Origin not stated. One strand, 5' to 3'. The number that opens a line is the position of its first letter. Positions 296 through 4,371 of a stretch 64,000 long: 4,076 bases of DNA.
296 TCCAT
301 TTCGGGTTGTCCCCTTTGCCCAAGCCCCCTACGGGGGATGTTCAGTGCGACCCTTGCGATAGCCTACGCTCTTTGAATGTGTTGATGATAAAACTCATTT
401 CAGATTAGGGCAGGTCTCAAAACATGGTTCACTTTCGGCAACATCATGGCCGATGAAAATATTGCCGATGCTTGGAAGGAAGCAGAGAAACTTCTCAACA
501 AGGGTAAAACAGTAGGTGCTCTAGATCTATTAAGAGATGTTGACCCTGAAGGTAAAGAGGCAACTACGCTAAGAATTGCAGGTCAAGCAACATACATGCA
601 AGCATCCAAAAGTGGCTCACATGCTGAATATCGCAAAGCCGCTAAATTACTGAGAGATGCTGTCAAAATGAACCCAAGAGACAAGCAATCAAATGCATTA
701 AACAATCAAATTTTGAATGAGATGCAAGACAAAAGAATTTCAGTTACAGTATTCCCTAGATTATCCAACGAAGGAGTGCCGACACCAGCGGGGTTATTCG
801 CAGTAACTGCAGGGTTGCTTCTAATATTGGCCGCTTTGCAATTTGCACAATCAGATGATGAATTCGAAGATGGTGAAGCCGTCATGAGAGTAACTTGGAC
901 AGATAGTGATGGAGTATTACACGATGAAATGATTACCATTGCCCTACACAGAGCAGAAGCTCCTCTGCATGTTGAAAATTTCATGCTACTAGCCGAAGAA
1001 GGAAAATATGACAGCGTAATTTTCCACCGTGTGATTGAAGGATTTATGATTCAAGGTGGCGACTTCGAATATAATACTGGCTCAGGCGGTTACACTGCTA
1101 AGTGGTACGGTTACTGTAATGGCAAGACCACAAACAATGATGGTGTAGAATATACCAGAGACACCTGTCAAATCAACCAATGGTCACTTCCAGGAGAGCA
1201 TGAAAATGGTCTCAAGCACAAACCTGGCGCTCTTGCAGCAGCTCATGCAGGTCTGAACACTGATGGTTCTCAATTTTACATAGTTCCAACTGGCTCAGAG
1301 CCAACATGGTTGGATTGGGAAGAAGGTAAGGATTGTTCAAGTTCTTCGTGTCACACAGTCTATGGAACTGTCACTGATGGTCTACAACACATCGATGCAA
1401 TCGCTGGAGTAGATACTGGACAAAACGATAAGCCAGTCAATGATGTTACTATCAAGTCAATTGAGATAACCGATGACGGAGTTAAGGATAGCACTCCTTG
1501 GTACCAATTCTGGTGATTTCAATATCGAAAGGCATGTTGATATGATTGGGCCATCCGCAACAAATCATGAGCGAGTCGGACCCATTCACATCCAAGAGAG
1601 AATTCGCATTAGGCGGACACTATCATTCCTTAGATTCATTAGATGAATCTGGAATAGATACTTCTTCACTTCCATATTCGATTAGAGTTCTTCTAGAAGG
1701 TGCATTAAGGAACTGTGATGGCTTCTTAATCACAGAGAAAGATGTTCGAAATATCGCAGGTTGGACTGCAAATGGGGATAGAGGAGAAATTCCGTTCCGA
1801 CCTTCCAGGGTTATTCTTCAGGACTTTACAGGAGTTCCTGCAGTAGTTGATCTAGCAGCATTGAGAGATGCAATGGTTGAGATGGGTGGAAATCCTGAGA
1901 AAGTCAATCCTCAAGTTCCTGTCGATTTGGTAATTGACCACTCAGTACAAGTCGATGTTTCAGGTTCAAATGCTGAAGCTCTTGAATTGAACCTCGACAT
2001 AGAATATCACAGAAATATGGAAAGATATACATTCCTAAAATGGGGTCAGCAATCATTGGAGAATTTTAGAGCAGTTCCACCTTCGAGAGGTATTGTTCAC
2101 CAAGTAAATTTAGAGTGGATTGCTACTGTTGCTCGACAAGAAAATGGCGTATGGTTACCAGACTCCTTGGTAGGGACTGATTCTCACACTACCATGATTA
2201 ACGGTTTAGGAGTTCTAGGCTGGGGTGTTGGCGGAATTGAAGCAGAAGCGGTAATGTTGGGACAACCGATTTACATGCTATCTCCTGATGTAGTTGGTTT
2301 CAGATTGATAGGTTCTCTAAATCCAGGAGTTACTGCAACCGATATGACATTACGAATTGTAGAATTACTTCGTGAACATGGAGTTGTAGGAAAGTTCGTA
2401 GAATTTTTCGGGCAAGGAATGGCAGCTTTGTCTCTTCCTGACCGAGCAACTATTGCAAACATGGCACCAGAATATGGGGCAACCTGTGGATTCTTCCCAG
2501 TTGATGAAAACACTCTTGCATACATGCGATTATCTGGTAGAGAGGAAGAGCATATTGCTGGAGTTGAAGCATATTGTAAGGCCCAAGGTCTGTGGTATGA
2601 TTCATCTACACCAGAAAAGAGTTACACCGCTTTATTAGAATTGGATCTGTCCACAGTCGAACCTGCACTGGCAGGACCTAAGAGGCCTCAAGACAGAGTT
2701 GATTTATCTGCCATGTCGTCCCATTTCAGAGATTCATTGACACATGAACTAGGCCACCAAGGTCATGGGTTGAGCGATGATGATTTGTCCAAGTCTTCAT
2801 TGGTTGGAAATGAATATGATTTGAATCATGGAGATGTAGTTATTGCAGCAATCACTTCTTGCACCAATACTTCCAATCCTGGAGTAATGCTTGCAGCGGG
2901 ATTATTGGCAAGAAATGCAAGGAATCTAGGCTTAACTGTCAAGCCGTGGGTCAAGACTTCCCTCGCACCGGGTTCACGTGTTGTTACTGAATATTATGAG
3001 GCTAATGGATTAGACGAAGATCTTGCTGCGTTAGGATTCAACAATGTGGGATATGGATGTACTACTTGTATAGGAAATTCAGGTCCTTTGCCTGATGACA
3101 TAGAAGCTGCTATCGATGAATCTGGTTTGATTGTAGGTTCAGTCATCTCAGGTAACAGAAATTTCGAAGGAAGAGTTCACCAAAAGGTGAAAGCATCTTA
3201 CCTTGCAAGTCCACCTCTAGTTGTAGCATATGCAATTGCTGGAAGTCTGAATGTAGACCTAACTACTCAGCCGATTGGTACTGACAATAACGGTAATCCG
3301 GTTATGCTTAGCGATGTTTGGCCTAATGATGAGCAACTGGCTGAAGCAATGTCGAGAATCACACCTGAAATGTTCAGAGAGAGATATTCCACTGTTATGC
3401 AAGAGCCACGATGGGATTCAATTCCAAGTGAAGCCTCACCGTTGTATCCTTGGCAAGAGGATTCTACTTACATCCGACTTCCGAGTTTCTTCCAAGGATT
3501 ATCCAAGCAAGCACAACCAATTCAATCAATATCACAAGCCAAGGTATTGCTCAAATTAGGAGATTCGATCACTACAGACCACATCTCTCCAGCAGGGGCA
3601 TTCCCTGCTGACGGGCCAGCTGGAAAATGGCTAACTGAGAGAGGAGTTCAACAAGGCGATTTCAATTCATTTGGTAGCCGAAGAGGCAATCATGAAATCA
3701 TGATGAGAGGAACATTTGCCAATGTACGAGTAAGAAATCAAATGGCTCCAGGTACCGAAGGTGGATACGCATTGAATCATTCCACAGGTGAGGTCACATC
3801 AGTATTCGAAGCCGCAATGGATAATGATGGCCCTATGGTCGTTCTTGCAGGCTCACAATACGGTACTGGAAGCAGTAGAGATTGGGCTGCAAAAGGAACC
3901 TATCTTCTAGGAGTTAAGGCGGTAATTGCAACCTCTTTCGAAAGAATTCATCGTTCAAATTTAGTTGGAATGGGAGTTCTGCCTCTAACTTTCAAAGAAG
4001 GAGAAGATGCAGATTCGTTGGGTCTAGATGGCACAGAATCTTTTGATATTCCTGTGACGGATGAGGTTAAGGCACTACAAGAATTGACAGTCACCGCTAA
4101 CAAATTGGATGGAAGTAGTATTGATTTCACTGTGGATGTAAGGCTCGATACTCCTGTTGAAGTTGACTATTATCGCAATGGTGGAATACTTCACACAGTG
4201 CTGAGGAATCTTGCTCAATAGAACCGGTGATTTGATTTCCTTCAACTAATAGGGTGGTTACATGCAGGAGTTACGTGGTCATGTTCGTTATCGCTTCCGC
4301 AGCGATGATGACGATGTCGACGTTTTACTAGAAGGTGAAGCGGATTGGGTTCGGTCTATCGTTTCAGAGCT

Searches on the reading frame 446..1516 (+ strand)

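Call 62: search_protein_families(library=pfam, proteins=[window:446-1516:+], max_evalue=0.001)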
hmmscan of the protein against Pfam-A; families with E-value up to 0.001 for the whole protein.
window:446-1516:+ (356 aa): 1 family
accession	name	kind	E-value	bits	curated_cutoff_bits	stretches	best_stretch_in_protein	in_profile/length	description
PF00160.26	Pro_isomerase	-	1e-35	123.7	21.7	1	161-340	10-158/159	Cyclophilin type peptidyl-prolyl cis-trans isomerase/CLD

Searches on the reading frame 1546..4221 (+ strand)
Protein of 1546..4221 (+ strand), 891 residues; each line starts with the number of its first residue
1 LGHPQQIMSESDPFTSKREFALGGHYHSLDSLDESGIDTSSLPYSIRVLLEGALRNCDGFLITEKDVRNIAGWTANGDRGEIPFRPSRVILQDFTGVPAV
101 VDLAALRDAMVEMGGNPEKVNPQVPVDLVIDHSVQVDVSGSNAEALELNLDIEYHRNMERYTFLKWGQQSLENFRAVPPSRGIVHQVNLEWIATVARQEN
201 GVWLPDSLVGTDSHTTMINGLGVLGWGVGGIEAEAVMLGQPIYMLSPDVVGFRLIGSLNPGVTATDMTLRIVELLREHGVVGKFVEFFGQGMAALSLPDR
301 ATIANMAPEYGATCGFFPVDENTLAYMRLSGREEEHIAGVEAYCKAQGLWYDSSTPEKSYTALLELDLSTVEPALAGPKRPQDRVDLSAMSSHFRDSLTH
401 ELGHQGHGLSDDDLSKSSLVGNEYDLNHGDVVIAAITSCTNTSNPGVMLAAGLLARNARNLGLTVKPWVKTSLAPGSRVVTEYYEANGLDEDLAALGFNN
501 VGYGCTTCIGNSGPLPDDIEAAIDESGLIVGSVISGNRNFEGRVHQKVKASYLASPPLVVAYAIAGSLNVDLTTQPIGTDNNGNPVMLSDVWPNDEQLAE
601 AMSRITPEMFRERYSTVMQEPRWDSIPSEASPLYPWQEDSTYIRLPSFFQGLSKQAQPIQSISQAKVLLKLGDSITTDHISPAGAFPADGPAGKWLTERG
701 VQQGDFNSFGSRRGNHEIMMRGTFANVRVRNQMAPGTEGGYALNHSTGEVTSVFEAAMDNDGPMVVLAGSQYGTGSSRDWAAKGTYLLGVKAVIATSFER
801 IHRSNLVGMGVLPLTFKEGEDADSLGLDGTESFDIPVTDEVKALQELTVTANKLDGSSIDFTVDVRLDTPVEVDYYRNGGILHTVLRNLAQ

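Call 62: search_protein_families(library=pfam, proteins=[window:1546-4221:+], max_evalue=0.001)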
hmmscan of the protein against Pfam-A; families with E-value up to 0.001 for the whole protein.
window:1546-4221:+ (891 aa): 2 families
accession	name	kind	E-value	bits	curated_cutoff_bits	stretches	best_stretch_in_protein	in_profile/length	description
PF00330.25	Aconitase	-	2.6e-164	548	28.7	1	78-566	12-463/463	Aconitase family (aconitate hydratase)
PF00694.25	Aconitase_C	-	1.1e-36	126.6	22.8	1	694-818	3-130/131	Aconitase C-terminal domain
